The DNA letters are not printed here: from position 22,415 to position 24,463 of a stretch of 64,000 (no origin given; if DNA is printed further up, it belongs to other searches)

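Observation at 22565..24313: Cyclic-nucleotide-binding domain fused to an HlyD-type membrane fusion protein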

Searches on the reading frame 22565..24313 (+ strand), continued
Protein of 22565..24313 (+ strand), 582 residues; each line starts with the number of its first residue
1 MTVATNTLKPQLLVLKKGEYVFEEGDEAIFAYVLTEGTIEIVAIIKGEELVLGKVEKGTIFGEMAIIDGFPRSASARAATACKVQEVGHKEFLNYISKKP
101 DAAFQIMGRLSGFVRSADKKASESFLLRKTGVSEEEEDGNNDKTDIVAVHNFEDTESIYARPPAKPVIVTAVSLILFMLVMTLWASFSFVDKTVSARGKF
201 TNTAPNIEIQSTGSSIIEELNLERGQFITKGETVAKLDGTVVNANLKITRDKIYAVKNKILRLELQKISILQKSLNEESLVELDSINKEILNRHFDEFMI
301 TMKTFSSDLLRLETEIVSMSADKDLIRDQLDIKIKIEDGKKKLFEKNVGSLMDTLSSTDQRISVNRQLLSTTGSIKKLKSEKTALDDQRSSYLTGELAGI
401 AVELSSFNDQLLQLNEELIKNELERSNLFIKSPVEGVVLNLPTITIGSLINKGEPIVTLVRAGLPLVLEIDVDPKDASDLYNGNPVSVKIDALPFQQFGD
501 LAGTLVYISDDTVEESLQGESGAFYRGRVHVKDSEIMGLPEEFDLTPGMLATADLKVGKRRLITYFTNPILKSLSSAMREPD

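Call 87: search_protein_families(library=ncbifam, proteins=[L058:2354-4093:+, L058:4008-6902:+, L058:6899-8263:+, L058:8882-9226:+, L008:7860-10004:+, L011:7818-9968:+], max_evalue=0.00001)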
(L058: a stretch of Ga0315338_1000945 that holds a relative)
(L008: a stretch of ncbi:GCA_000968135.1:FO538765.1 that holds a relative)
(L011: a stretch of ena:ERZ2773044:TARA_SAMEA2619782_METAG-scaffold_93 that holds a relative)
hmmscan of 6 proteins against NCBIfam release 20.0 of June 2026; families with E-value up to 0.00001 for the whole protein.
L058:2354-4093:+ (579 aa): 171 families (the best 25 are shown)
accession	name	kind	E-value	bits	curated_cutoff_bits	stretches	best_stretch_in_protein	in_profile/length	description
TIGR03375.1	type_I_sec_LssB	subfamily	7e-125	417.9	693.1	1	27-557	151-677/696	type I secretion system permease/ATPase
TIGR01842.1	type_I_sec_PrtD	subfamily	9.3e-93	311.6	510.15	1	26-555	7-527/544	type I secretion system permease/ATPase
TIGR01846.1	type_I_sec_HlyB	subfamily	2e-90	304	725.55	1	28-561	142-671/694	type I secretion system permease/ATPase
TIGR03797.1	NHLM_micro_ABC2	equivalog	6.1e-70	236.5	709.4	1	27-556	138-659/686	NHLP bacteriocin export ABC transporter permease/ATPase subunit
TIGR03796.1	NHLM_micro_ABC1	equivalog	4.1e-63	213.7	853.3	1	20-559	149-689/710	NHLP family bacteriocin export ABC transporter peptidase/permease/ATPase subunit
TIGR02203.1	MsbA_lipidA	equivalog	1.5e-58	198.7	602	1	63-562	53-549/572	lipid A export permease/ATP-binding protein MsbA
TIGR01193.1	bacteriocin_ABC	subfamily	3.3e-57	194.5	523.85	1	27-558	158-685/708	peptide cleavage/export ABC transporter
TIGR02204.1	MsbA_rel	hypoth_equivalog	4.5e-54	184.1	780.4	1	31-558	24-551/576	ABC transporter, permease/ATP-binding protein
TIGR00958.1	3a01208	subfamily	1.8e-52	178.6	874.6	1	204-561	341-693/711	antigen peptide transporter 2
NF045513.1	HepA_fam_ABC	equivalog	7e-51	173.4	725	1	111-554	141-581/610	heterocyst formation ABC transporter subunit HepA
TIGR02857.1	CydD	equivalog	8.5e-49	166.9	435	1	31-553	9-528/529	thiol reductant ABC exporter subunit CydD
TIGR02868.1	CydC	equivalog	1e-44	153.1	329.05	1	155-538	144-527/530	thiol reductant ABC exporter subunit CydC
NF010178.0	PRK13657.1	equivalog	1.6e-43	149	733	1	166-560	158-548/588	glucan ABC transporter ATP-binding protein/ permease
NF052233.1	CphA_assoc_ABC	equivalog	5.7e-43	147.3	880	1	79-561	244-722/766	cyanophycin metabolism-associated ABC transporter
NF008381.0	PRK11176.1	equivalog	7.4e-42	143.5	867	1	209-563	210-560/582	lipid A ABC transporter ATP-binding protein/permease MsbA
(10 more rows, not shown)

L058:4008-6902:+ (964 aa): 164 families (the best 25 are shown)
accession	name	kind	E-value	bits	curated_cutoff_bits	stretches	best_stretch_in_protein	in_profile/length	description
TIGR03375.1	type_I_sec_LssB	subfamily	4.3e-153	511.2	693.1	1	270-960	3-693/696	type I secretion system permease/ATPase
TIGR01846.1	type_I_sec_HlyB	subfamily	7.5e-101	338.5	725.55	1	295-958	26-681/694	type I secretion system permease/ATPase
TIGR01842.1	type_I_sec_PrtD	subfamily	2.1e-86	290.6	510.15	1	411-959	11-544/544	type I secretion system permease/ATPase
TIGR03796.1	NHLM_micro_ABC1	equivalog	4.6e-73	246.6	853.3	1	395-958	140-701/710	NHLP family bacteriocin export ABC transporter peptidase/permease/ATPase subunit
TIGR02203.1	MsbA_lipidA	equivalog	1.4e-61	208.7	602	1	431-958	35-558/572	lipid A export permease/ATP-binding protein MsbA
TIGR03797.1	NHLM_micro_ABC2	equivalog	7.9e-56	189.9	709.4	1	400-957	130-673/686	NHLP bacteriocin export ABC transporter permease/ATPase subunit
NF010178.0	PRK13657.1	equivalog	9.3e-56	189.4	733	1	416-957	29-558/588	glucan ABC transporter ATP-binding protein/ permease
TIGR01193.1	bacteriocin_ABC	subfamily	7.1e-55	186.8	523.85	1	405-958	155-698/708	peptide cleavage/export ABC transporter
NF008364.0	PRK11160.1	equivalog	8.4e-55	186.4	630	1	482-959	96-565/575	heme ABC transporter ATP-binding protein/permease CydC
TIGR02204.1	MsbA_rel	hypoth_equivalog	1.6e-54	185.6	780.4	1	414-958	26-564/576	ABC transporter, permease/ATP-binding protein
TIGR02857.1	CydD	equivalog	8.5e-52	176.8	435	1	408-940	5-528/529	thiol reductant ABC exporter subunit CydD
TIGR00958.1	3a01208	subfamily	8.5e-52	176.4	874.6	1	412-958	167-703/711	antigen peptide transporter 2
TIGR02868.1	CydC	equivalog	1.2e-50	172.6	329.05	1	494-929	101-530/530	thiol reductant ABC exporter subunit CydC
NF045513.1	HepA_fam_ABC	equivalog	1.5e-46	159.1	725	1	454-958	103-598/610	heterocyst formation ABC transporter subunit HepA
NF008381.0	PRK11176.1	equivalog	1.3e-45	155.9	867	1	441-958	60-568/582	lipid A ABC transporter ATP-binding protein/permease MsbA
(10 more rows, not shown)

L058:6899-8263:+ (454 aa): 8 families
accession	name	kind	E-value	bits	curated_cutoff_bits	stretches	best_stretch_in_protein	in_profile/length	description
TIGR01843.1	type_I_hlyD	subfamily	2.4e-118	395.8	208.65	1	42-454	4-422/422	HlyD family type I secretion periplasmic adaptor subunit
TIGR00998.1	8a0101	subfamily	8.4e-20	71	390.8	1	45-389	5-289/334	EmrA/EmrK family multidrug efflux transporter periplasmic adaptor subunit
TIGR03794.1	NHLM_micro_HlyD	equivalog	3.4e-14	52.6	156.2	1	43-386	20-338/421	NHLP bacteriocin system secretion protein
TIGR01000.1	bacteriocin_acc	subfamily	9e-14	51.2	258.85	1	233-439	242-449/457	bacteriocin secretion accessory protein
TIGR01730.1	RND_mfp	subfamily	1.6e-12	47.1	94.9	1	71-135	17-84/322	efflux RND transporter periplasmic adaptor subunit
TIGR02971.1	heterocyst_DevB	subfamily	1e-09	38.2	129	1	178-382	88-276/327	ABC exporter membrane fusion protein, DevB family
NF007785.0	PRK10476.1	equivalog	8.1e-09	34.7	376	0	259-368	164-271/347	multidrug transporter subunit MdtN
NF011715.0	PRK15136.1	equivalog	4.7e-07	28.8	563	0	291-366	203-276/390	multidrug efflux MFS transporter periplasmic adaptor subunit EmrA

L058:8882-9226:+ (114 aa): 5 families
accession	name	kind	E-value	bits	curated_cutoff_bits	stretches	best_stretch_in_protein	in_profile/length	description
TIGR03896.1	cyc_nuc_ocin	subfamily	5.7e-09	35.8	161.05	1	13-95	169-252/317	bacteriocin-type transport-associated protein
NF008732.0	PRK11753.1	equivalog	1.5e-07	31.1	266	1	6-102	24-122/214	cAMP-activated global transcriptional regulator CRP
NF058543.1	ActPatMycb56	equivalog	4.4e-07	29.1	460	1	9-91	23-105/317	acetyltransferase Pat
NF041163.2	encap_f2b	equivalog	4.9e-07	29.2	400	1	2-97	92-189/450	family 2B encapsulin nanocompartment shell protein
NF006901.0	PRK09392.1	equivalog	7.4e-06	25.4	211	1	13-105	38-130/236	transcriptional activator FtrB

L008:7860-10004:+ (714 aa): 171 families (the best 25 are shown)
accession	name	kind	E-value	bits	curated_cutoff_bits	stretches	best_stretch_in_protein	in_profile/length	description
TIGR03375.1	type_I_sec_LssB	subfamily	2.6e-116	389.6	693.1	1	11-693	10-692/696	type I secretion system permease/ATPase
TIGR01846.1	type_I_sec_HlyB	subfamily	3.7e-110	369.2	725.55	1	104-701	91-690/694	type I secretion system permease/ATPase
TIGR03796.1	NHLM_micro_ABC1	equivalog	6.9e-78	262.5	853.3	1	102-699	102-708/710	NHLP family bacteriocin export ABC transporter peptidase/permease/ATPase subunit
TIGR01193.1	bacteriocin_ABC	subfamily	3.6e-70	237.3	523.85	1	101-699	101-705/708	peptide cleavage/export ABC transporter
TIGR01842.1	type_I_sec_PrtD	subfamily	1e-65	222.3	510.15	1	150-691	3-542/544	type I secretion system permease/ATPase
TIGR02203.1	MsbA_lipidA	equivalog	1.7e-65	221.6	602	1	145-702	6-568/572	lipid A export permease/ATP-binding protein MsbA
TIGR03797.1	NHLM_micro_ABC2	equivalog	1.8e-65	221.7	709.4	1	152-698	135-680/686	NHLP bacteriocin export ABC transporter permease/ATPase subunit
TIGR02204.1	MsbA_rel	hypoth_equivalog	3.4e-60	204.3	780.4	1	146-699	11-571/576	ABC transporter, permease/ATP-binding protein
TIGR00958.1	3a01208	subfamily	4.3e-56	190.6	874.6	1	150-699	157-710/711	antigen peptide transporter 2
NF008381.0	PRK11176.1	equivalog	1.9e-53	181.7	867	1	145-702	17-578/582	lipid A ABC transporter ATP-binding protein/permease MsbA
NF010178.0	PRK13657.1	equivalog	6.1e-51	173.6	733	1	217-699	81-566/588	glucan ABC transporter ATP-binding protein/ permease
NF045513.1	HepA_fam_ABC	equivalog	4.8e-50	170.6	725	1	187-692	89-598/610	heterocyst formation ABC transporter subunit HepA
TIGR02857.1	CydD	equivalog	2.4e-49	168.7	435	1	158-675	8-529/529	thiol reductant ABC exporter subunit CydD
NF052233.1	CphA_assoc_ABC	equivalog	5.3e-49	167.2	880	1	150-702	181-742/766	cyanophycin metabolism-associated ABC transporter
NF008364.0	PRK11160.1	equivalog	1.4e-46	159.3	630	1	277-699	151-571/575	heme ABC transporter ATP-binding protein/permease CydC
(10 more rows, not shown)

L011:7818-9968:+ (716 aa): 173 families (the best 25 are shown)
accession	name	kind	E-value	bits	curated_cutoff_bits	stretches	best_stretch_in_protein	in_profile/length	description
TIGR01846.1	type_I_sec_HlyB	subfamily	9.1e-109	364.7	725.55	1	111-709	90-691/694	type I secretion system permease/ATPase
TIGR03375.1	type_I_sec_LssB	subfamily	1.7e-101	340.6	693.1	1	16-698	7-690/696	type I secretion system permease/ATPase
TIGR03796.1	NHLM_micro_ABC1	equivalog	1.9e-74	251.2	853.3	1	110-706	102-708/710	NHLP family bacteriocin export ABC transporter peptidase/permease/ATPase subunit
TIGR01193.1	bacteriocin_ABC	subfamily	3.5e-71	240.7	523.85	1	102-708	97-707/708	peptide cleavage/export ABC transporter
TIGR03797.1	NHLM_micro_ABC2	equivalog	1.4e-63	215.5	709.4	1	159-707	134-682/686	NHLP bacteriocin export ABC transporter permease/ATPase subunit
TIGR02204.1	MsbA_rel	hypoth_equivalog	1.7e-63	215.2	780.4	1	158-707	19-572/576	ABC transporter, permease/ATP-binding protein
TIGR01842.1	type_I_sec_PrtD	subfamily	3.7e-63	213.9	510.15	1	156-696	1-540/544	type I secretion system permease/ATPase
TIGR02203.1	MsbA_lipidA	equivalog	7.6e-63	212.9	602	1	155-708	8-567/572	lipid A export permease/ATP-binding protein MsbA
TIGR00958.1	3a01208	subfamily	4.3e-57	193.9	874.6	1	179-706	180-710/711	antigen peptide transporter 2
TIGR02857.1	CydD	equivalog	5.2e-52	177.5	435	1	162-682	4-529/529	thiol reductant ABC exporter subunit CydD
NF045998.1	cleave_ABC_plasm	equivalog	8.8e-50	169.7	500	1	109-668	103-659/673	Mbov_0121 family peptidase domain-containing ABC transporter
NF052233.1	CphA_assoc_ABC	equivalog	1.2e-47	162.8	880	1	163-711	186-744/766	cyanophycin metabolism-associated ABC transporter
NF045513.1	HepA_fam_ABC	equivalog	2.5e-47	161.6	725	1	196-699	90-598/610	heterocyst formation ABC transporter subunit HepA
NF008381.0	PRK11176.1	equivalog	1.5e-46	159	867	1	151-708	15-577/582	lipid A ABC transporter ATP-binding protein/permease MsbA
TIGR02868.1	CydC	equivalog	6.1e-46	157.1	329.05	1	268-669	121-529/530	thiol reductant ABC exporter subunit CydC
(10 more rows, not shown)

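Call 89: search_protein_families(library=pfam, proteins=[L008:11933-13339:+, L011:6715-7665:+, L013:305-1165:+, L023:3217-4554:+, L023:1349-2977:+, L035:1628-2626:+, L003:6224-7591:+, L009:6755-7525:+], max_evalue=0.01)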
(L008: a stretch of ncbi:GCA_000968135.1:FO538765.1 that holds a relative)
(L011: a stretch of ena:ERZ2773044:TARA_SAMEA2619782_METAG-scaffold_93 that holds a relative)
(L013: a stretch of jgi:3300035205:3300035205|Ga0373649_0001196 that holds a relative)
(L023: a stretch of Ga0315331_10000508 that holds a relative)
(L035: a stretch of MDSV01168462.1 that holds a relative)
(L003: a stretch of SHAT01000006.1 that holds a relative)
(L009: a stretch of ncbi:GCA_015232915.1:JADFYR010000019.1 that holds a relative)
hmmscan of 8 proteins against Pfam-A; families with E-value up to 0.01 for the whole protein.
L008:11933-13339:+ (468 aa): 2 families
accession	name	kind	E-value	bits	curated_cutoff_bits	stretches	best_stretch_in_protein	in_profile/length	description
PF16708.10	LppA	-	0.0013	19.2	26.4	0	11-60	72-121/153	Lipoprotein confined to pathogenic Mycobacterium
PF17177.10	PPR_long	-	0.0013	18.6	27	0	157-228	29-97/211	Pentacotripeptide-repeat region of PRORP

L011:6715-7665:+ (316 aa): 0 families

L013:305-1165:+ (286 aa): 0 families

L023:3217-4554:+ (445 aa): 1 family
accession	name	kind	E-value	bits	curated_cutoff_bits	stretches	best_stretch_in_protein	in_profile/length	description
PF14377.11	UBM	-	4.5e-05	23.2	23.3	0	152-168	5-21/35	Ubiquitin binding region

L023:1349-2977:+ (542 aa): 0 families

L035:1628-2626:+ (332 aa): 0 families

L003:6224-7591:+ (455 aa): 0 families

L009:6755-7525:+ (256 aa): 1 family
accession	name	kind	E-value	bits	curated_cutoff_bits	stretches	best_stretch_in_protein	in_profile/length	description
PF10511.15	Cementoin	-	3.5e-13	49.4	27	2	100-126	1-27/30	Trappin protein transglutaminase binding domain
